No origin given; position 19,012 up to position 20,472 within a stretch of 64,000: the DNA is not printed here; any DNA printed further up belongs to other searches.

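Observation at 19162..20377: Orphan ParB-family protein with a Cys/His-rich insertion and no ParA partner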

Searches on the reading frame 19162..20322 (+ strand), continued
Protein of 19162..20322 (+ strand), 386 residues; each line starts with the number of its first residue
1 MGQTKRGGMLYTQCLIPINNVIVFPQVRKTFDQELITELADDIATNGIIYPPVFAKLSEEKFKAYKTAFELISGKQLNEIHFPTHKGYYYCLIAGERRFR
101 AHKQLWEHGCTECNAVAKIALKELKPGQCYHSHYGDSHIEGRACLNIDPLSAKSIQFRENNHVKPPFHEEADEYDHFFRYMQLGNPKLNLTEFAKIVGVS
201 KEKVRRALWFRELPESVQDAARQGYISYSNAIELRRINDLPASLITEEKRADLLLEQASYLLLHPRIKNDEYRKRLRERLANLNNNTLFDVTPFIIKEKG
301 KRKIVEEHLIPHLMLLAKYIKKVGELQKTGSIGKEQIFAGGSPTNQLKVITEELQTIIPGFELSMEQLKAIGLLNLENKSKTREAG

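Call 22: find_encoding_contigs(protein=P0011, flank=8000, max_places=1)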
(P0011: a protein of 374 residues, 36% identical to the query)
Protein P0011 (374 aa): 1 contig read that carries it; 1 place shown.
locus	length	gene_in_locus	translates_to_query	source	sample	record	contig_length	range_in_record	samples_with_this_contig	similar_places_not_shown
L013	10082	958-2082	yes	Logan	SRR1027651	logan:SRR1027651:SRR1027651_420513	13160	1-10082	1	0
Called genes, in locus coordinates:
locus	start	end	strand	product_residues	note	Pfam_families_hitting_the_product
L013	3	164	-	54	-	?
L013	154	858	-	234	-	PF00075:RNase_H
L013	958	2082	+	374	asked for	PF02195:ParB_N (faint)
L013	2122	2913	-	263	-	PF04402:SIMPL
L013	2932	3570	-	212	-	-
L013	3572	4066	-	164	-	PF00254:FKBP_C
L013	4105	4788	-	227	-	PF13462:Thioredoxin_4, PF01323:DSBA (weak)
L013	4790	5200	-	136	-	PF00856:SET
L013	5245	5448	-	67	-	-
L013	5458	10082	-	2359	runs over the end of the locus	PF17957:Big_7 (weak), PF00041:fn3, PF13229:Beta_helix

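Call 23: find_encoding_contigs(protein=P0004, flank=8000, max_places=1)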
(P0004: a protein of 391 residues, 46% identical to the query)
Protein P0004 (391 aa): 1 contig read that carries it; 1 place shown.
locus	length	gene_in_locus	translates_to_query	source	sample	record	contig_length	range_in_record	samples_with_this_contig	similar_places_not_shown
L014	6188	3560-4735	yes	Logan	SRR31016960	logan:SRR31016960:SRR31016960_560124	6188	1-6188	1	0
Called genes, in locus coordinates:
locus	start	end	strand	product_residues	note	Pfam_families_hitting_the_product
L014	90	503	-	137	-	-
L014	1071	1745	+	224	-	-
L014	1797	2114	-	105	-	-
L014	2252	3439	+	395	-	PF23802:DUF7178 (weak)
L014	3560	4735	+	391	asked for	PF02195:ParB_N (faint), PF17762:HTH_ParB (weak)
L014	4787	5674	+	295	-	-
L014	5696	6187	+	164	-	?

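Call 26: search_protein_representatives(alignment_id=A1)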
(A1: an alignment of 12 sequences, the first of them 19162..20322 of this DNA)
Query: 12 sequences, 387 profile positions. Proteins with E-value up to 0.001 (for the whole library): 8536; up to 1e-10: 744; up to 1e-30: 260. The best 150 are listed.
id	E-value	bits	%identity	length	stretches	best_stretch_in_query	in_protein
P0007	2.0e-164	563.5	-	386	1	3-384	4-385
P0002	2.6e-161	553.3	-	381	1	10-384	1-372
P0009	5.9e-159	545.5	-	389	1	3-379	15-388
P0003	1.1e-157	541.4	-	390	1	1-385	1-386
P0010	1.1e-139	482.1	-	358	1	20-384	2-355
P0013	1.5e-138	478.4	-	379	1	5-378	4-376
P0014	3.1e-131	454.3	-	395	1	6-362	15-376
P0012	2.8e-118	411.6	-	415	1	7-386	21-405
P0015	4.1e-114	397.9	-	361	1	8-378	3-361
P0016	3.2e-111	388.4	-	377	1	8-380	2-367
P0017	1.2e-103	363.4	-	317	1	62-382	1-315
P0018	3.2e-103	362.1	-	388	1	5-378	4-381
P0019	1.4e-95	336.9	-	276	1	15-284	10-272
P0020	6.7e-91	321.5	-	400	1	5-359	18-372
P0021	5.5e-87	308.6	-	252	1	128-371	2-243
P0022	2.5e-85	303.2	-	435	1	6-367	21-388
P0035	5.3e-78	279.0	-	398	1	10-362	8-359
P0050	6.7e-72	259.0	-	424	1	9-376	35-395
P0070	2.5e-67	243.9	-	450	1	5-365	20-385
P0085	4.2e-64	233.3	-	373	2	140-378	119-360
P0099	2.7e-60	220.7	-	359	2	141-374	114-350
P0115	2.9e-56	207.5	-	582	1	5-363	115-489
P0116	3.9e-56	207.1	-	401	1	12-372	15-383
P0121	8.1e-56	206.0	-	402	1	14-377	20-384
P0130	3.7e-54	200.6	-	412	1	14-361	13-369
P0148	2.2e-51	191.5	-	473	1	14-377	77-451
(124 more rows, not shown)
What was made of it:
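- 260 representatives at E<=1e-30, matching full length (call 26).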

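Call 30: find_homologous_proteins(query=A2, max_evalue=1e-10)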
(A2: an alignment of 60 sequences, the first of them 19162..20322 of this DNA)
Query A2 (60 sequences) (386 aa, profile of the alignment): 37 proteins with E <= 1e-10 among 8000 candidates.
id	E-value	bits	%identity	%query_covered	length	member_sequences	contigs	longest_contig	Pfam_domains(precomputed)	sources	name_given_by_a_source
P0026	1.0e-134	468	30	90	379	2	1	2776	-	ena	-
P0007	3.8e-120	420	44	99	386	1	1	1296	PF17762.9,PF02195.27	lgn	-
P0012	1.2e-114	402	29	89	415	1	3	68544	PF17762.9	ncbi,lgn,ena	-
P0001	2.4e-113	397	100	100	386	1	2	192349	PF02195.27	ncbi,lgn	ncbi:MAG: hypothetical protein ABIO57_02610 [Candidatus Paceibacterota bacterium]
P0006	3.1e-112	394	44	95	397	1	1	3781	PF02195.27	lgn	-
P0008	5.4e-112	393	45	94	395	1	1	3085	PF02195.27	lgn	-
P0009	1.8e-111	391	40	96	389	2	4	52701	PF02195.27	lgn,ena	-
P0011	1.0e-109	385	36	96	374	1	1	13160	PF02195.27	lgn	-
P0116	5.2e-109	383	30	60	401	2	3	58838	-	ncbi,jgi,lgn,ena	ncbi:MAG: hypothetical protein WCP93_03570 [Candidatus Berkelbacteria bacterium]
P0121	1.7e-108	381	25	83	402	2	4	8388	-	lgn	-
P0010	1.2e-102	362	39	94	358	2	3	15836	PF02195.27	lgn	-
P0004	2.3e-102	361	46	95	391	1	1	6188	PF17762.9,PF02195.27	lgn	-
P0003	1.4e-99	352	50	94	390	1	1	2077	PF02195.27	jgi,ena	-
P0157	1.3e-15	75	26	71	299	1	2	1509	PF17762.9,PF23552.3,PF02195.27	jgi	jgi:ParB family chromosome partitioning protein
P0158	2.6e-15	74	25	59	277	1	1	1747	PF17762.9,PF23552.3,PF02195.27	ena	-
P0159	5.8e-15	73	27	59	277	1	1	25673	PF17762.9,PF23552.3,PF02195.27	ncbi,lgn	ncbi:MAG: ParB/RepB/Spo0J family partition protein [Candidatus Omnitrophota bacterium]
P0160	8.4e-15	73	27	53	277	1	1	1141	PF17762.9,PF23552.3,PF02195.27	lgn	-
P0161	8.5e-15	73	25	53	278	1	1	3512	PF17762.9,PF23552.3,PF02195.27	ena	-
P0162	9.6e-15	72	36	22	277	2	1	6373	PF17762.9,PF23552.3,PF02195.27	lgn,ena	-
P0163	1.6e-14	72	30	24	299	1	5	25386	PF17762.9,PF23552.3,PF02195.27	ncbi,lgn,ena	-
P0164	2.4e-14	71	25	53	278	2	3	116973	PF17762.9,PF23552.3,PF02195.27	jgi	jgi:ParB family chromosome partitioning protein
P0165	2.8e-14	71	27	53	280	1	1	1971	PF17762.9,PF23552.3,PF02195.27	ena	-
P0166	3.9e-14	70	28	49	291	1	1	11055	PF17762.9,PF23552.3,PF02195.27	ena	-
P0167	4.5e-14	70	26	53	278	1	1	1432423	PF17762.9,PF23552.3,PF02195.27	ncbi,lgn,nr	ncbi:MAG: ParB/RepB/Spo0J family partition protein [Candidatus Omnitrophota bacterium]|nr:MAG: ParB/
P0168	7.2e-14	70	24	53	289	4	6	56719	PF23433.2,PF17762.9,PF23552.3,PF02195.27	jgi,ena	jgi:ParB family chromosome partitioning protein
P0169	9.9e-14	69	27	53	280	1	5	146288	PF17762.9,PF23552.3,PF02195.27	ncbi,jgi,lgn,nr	ncbi:MAG: ParB/RepB/Spo0J family partition protein [Candidatus Omnitrophica bacterium]|nr:ParB/RepB/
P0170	1.3e-13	69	26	56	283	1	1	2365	PF17762.9,PF23552.3,PF02195.27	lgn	-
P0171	1.7e-13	68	35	24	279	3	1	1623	PF17762.9,PF23552.3,PF02195.27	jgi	-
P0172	3.9e-13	67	30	24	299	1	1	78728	PF17762.9,PF23552.3,PF02195.27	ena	-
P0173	8.5e-13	66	25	55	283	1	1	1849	PF17762.9,PF23552.3,PF02195.27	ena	-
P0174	1.2e-12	66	31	27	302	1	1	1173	PF17762.9,PF23552.3,PF02195.27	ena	-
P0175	2.2e-12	65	23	56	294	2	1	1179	PF17762.9,PF23552.3,PF02195.27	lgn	-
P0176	5.3e-12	63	23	56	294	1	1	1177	PF17762.9,PF23552.3,PF02195.27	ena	-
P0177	2.1e-11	61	31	23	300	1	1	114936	PF17762.9,PF23552.3,PF02195.27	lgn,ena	-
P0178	3.0e-11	61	25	55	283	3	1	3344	PF17762.9,PF23552.3,PF02195.27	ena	-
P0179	3.8e-11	61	23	56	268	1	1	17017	PF17762.9,PF23552.3,PF02195.27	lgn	-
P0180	5.9e-11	60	23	56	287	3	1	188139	PF17762.9,PF23552.3,PF02195.27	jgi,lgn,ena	-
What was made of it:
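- Family members score >=352 bits against <=75 bits for canonical ParBs (call 30). There is a very large score gap to canonical ParBs (call 30).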

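Call 33: find_related_loci(query=A1, collection=genome_contigs, flank=10000)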
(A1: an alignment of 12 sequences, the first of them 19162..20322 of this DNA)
Query A1 (386 aa) in genome_contigs; peptide patterns used: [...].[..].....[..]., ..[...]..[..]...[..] (x = any residue, [..] = any of these).
123 stretches matched a pattern; 27 encode a relative of the query (tblastn E <= 1e-3); 27 distinct loci.
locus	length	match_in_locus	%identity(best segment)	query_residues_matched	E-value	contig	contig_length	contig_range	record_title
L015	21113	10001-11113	45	10-377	7e-102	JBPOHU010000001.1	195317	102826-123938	MAG: Candidatus Nomurabacteria bacterium isolate MAG_26 c_000000384644, whole genome shotgun sequence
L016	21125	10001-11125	44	1-378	5e-100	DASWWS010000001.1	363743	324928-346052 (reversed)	MAG TPA_asm: Candidatus Paceibacterota bacterium isolate SMAG_U3662 k141_882579, whole genome shotgun sequence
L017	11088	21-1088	40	21-379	2e-83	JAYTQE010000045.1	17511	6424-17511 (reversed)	MAG: Candidatus Paceibacterota bacterium isolate GFS_455 GFS_455_44, whole genome shotgun sequence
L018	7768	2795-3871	39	4-359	2e-75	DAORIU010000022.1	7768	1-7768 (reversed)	MAG TPA_asm: Candidatus Paceibacterota bacterium isolate AMR_MDS_5569 NODE_1665_length_7768_cov_7.128614, whole genome s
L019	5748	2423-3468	43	16-359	7e-64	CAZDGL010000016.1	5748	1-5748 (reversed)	MAG TPA_asm: uncultured Candidatus Saccharibacteria bacterium isolate SRP296810_co1_119 genome assembly, contig: NODE_20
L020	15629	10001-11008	29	26-367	5e-36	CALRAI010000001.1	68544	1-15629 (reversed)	MAG: Candidatus Uhrbacteria bacterium isolate MaH-04nov19-6 genome assembly, contig: MaH-04nov19-C714, whole genome shot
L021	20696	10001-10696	36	11-239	1e-34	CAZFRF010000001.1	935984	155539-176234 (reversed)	MAG TPA_asm: uncultured Gammaproteobacteria bacterium isolate SRP292972_co1_100 genome assembly, contig: NODE_5_length_9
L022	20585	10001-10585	26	21-234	5e-10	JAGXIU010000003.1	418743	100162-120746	MAG: Candidatus Saccharibacteria bacterium isolate LH_M93 k141_873712, whole genome shotgun sequence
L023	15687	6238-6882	23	16-323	1e-8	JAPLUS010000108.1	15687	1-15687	MAG: Candidatus Zixiibacteriota bacterium isolate LacPavin_0920_SED4_MAG_45_7 LacPavin_0920_SED4_scaffold_1555026, whole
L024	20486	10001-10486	28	16-239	3e-8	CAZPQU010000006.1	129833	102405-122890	MAG TPA_asm: uncultured Candidatus Izemoplasmatales bacterium isolate SRP215229_co1_197 genome assembly, contig: NODE_53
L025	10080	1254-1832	26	23-234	5e-8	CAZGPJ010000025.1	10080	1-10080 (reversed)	MAG TPA_asm: uncultured Candidatus Saccharibacteria bacterium isolate SRP319275_co2_222 genome assembly, contig: NODE_66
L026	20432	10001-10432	27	26-231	7e-8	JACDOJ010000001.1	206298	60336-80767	MAG: Bacillota bacterium isolate GB_MAG18_067 c_000000000047, whole genome shotgun sequence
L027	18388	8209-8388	37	16-103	3e-7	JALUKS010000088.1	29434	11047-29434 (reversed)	MAG: Sulfurimonas sp. isolate S144_metabat2_scaf2bin.153 S144_NODE_273_length_29434_cov_5.954755, whole genome shotgun s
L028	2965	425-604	37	16-103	4e-7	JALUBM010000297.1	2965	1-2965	MAG: Sulfurimonas sp. isolate S142_metabat2_scaf2bin.016 S142_NODE_8155_length_2965_cov_7.524313, whole genome shotgun s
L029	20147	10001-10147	38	26-103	1e-6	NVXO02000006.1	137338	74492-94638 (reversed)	MAG: Sulfurimonas sp. isolate NORP9 Contig_source1383C_332, whole genome shotgun sequence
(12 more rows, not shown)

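Call 37: search_protein_families(library=phrogs, proteins=[window:19162-20322:+], max_evalue=0.01)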
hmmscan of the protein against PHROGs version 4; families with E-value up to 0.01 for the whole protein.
window:19162-20322:+ (386 aa): 8 families
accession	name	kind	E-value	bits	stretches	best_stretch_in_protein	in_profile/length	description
phrog_4715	-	DNA, RNA and nucleotide metabolism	5e-11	42.7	1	16-323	150-406/630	ParB-like partition protein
phrog_3264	-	DNA, RNA and nucleotide metabolism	3.5e-07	31.1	1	16-105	52-112/337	ParB-like partition protein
phrog_1033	-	DNA, RNA and nucleotide metabolism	2.6e-06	28.4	1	192-234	157-199/334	ParB-like partition protein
phrog_12047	-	DNA, RNA and nucleotide metabolism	7.4e-06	26.7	1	15-54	2-39/301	ParB-like partition nuclease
phrog_18726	-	unknown function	0.00027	20.8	1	27-122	18-98/572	-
phrog_5165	-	unknown function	0.0017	19.5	1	268-324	2-58/83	-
phrog_6218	-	DNA, RNA and nucleotide metabolism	0.0049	17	0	189-242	120-173/506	ParB-like partition protein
phrog_37992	-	unknown function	0.0069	17.9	0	180-213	34-67/67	-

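Call 53: predict_structure(alignment_id=A3)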
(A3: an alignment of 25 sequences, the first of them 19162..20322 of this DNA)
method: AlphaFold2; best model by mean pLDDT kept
length: 386 residues; sequences in the alignment: 25
mean_pLDDT: 85.8   pTM: 0.70
mean pLDDT of the five models: 85.8, 83.9, 83.2, 81.3, 80.4
residues with pLDDT >= 90: 234; 70-90: 95; 50-70: 40; < 50: 17
segments of 3 or more residues with pLDDT < 50: 1-8, 289-291, 382-386
pLDDT, mean of each block of 10 residues (from residue 1): 43 92 95 96 93 97 97 88 95 96 97 96 95 95 96 93 90 97 96 96 97 94 95 93 87 91 93 89 60 56 66 77 76 63 73 79 82 71 45
secondary structure, 60 per line:
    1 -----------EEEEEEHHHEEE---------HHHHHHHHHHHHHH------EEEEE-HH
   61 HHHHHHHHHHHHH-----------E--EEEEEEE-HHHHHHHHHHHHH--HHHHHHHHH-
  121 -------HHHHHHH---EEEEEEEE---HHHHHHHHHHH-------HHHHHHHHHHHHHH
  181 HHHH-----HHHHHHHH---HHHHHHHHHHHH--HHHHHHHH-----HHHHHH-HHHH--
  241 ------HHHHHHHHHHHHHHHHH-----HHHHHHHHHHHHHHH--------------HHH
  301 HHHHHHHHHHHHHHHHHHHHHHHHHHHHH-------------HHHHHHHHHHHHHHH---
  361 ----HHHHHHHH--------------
elements in order: E12-17 E21-23 H33-46 E53-57 H59-73 E88-94 H96-108 H111-119 H128-134 E138-145 H149-159 H167-184 H190-197 H201-212 H215-222 H228-233 H235-238 H247-263 H269-283 H298-329 H343-357 H365-372
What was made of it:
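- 19162..20322 (+): ORF of the ParB-like protein (386 aa plus stop). AF2 model with mean pLDDT 85.8 (call 53).
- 19330..19428 (+): Insertion A (aa 57-89): a helix plus loop between Box I and Box II, absent from canonical ParB. Model helix 59-73 with pLDDT above 88 (call 53).
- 19879..20319 (+): C-terminal all-helical region (aa 240-386) with the conserved G-x-IGKGK-x-YSG-x-SP loop. It replaces the canonical ParB dimerisation domain. Lower model confidence, pLDDT 56-82 (call 53).
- Confident AF2 model (pLDDT 85.8, call 53). CxxC lies at a helix N-cap and Cx3H within a helix, with pLDDT of 95 or more (call 53).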

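Call 57: fold_search(model_id=the predicted structure, library=pdb)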
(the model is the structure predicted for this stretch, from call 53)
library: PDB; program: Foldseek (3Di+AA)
matches with E <= 10: 205; with E <= 0.001: 30
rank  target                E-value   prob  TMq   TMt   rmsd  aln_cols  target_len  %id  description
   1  7nfu_B                6.7e-10  1.00  0.40  0.66   4.7       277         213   22  Crystal structure of C-terminally truncated Geobacillus thermoleovorans nucleoid occlusion protein Noc (released 2021-02-17)
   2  7nfu_A                1.4e-09  1.00  0.40  0.64   4.6       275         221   22  Crystal structure of C-terminally truncated Geobacillus thermoleovorans nucleoid occlusion protein Noc (released 2021-02-17)
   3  7ng0                  3.0e-09  1.00  0.24  0.44  14.3       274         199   23  Crystal structure of N- and C-terminally truncated Geobacillus thermoleovorans nucleoid occlusion protein Noc (released 2021-02-17)
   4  6sdk_B                3.7e-09  1.00  0.24  0.43  15.2       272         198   20  Crystal structure of bacterial ParB dimer bound to CDP (released 2019-10-23)
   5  7ol9_B                5.0e-09  1.00  0.23  0.41  15.1       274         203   22  Crystal structure of C-terminally truncated Bacillus subtilis nucleoid occlusion protein (Noc) complexed to the Noc-bi (released 2022-03-09)
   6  6sdk_A                8.7e-09  1.00  0.25  0.45  15.2       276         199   20  Crystal structure of bacterial ParB dimer bound to CDP (released 2019-10-23)
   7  7bnr_A                2.1e-08  1.00  0.25  0.45  14.9       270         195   17  Crystal structure of a ParB Q52A mutant from Myxococcus xanthus bound to CTPyS (released 2021-09-08)
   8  7bnk_A                3.3e-08  1.00  0.24  0.44  14.5       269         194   18  Crystal structure of ParB from Myxococcus xanthus bound to CDP and Monothiophosphate (released 2021-09-08)
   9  7bnr_B                5.6e-08  1.00  0.25  0.46  14.1       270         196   18  Crystal structure of a ParB Q52A mutant from Myxococcus xanthus bound to CTPyS (released 2021-09-08)
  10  7ol9_A                6.5e-08  1.00  0.23  0.41  13.1       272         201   21  Crystal structure of C-terminally truncated Bacillus subtilis nucleoid occlusion protein (Noc) complexed to the Noc-bi (released 2022-03-09)
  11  7bnk_B                7.2e-08  1.00  0.24  0.44  14.9       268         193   18  Crystal structure of ParB from Myxococcus xanthus bound to CDP and Monothiophosphate (released 2021-09-08)
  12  7o0n_A                6.6e-07  1.00  0.24  0.45  14.2       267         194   18  Crystal structure of a ParB E93A mutant from Myxococcus xanthus bound to CDP and monothiophosphate (released 2021-09-15)
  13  8qa9_B                8.5e-07  1.00  0.38  0.65   5.8       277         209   18  Crystal structure of the RK2 plasmid encoded co-complex of the C-terminally truncated transcriptional repressor protei (released 2024-02-21)
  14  1vz0_F                8.5e-07  1.00  0.34  0.64   6.8       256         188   20  Chromosome segregation protein Spo0J from Thermus thermophilus (released 2004-07-19)
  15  1vz0_E                9.4e-07  1.00  0.35  0.65   7.1       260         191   21  Chromosome segregation protein Spo0J from Thermus thermophilus (released 2004-07-19)
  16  8qa9_A                1.7e-06  1.00  0.40  0.68   5.5       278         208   17  Crystal structure of the RK2 plasmid encoded co-complex of the C-terminally truncated transcriptional repressor protei (released 2024-02-21)
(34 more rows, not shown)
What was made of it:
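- Closest known: KorB of plasmid RK2. Same: Good fold match (call 57).
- Best solved-structure matches are the CTP clamps: Noc 7nfu (E 7e-10), ParB-CDP 6sdk, MxParB-CTPgS 7bnr and KorB 8qa9 (call 57). The best fold match is Noc, and KorB is close behind (call 57).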

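Call 68: find_encoding_contigs(protein=P0116, flank=10000, max_places=2)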
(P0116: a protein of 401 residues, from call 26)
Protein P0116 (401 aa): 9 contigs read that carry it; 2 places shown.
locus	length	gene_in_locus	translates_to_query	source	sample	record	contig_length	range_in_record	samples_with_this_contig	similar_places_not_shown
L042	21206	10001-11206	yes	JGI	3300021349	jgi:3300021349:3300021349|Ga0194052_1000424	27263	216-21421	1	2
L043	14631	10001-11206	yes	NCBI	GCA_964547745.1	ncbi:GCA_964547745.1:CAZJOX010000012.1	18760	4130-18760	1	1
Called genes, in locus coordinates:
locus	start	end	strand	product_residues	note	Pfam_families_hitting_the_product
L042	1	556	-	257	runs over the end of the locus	?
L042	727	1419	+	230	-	PF01988:VIT1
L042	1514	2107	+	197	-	-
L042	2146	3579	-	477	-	PF13196:DUF4012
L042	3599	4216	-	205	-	PF02706:Wzz (weak)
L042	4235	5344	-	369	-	PF13439:Glyco_transf_4, PF00534:Glycos_transf_1, PF13692:Glyco_trans_1_4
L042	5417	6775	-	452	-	PF13727:CoA_binding_3, PF02397:Bac_transf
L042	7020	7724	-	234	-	-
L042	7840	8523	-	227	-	PF13646:HEAT_2 (faint)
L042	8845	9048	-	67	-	-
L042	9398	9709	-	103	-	PF00076:RRM_1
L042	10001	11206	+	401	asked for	-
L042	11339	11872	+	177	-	-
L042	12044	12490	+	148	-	-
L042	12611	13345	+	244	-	-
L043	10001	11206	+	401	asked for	-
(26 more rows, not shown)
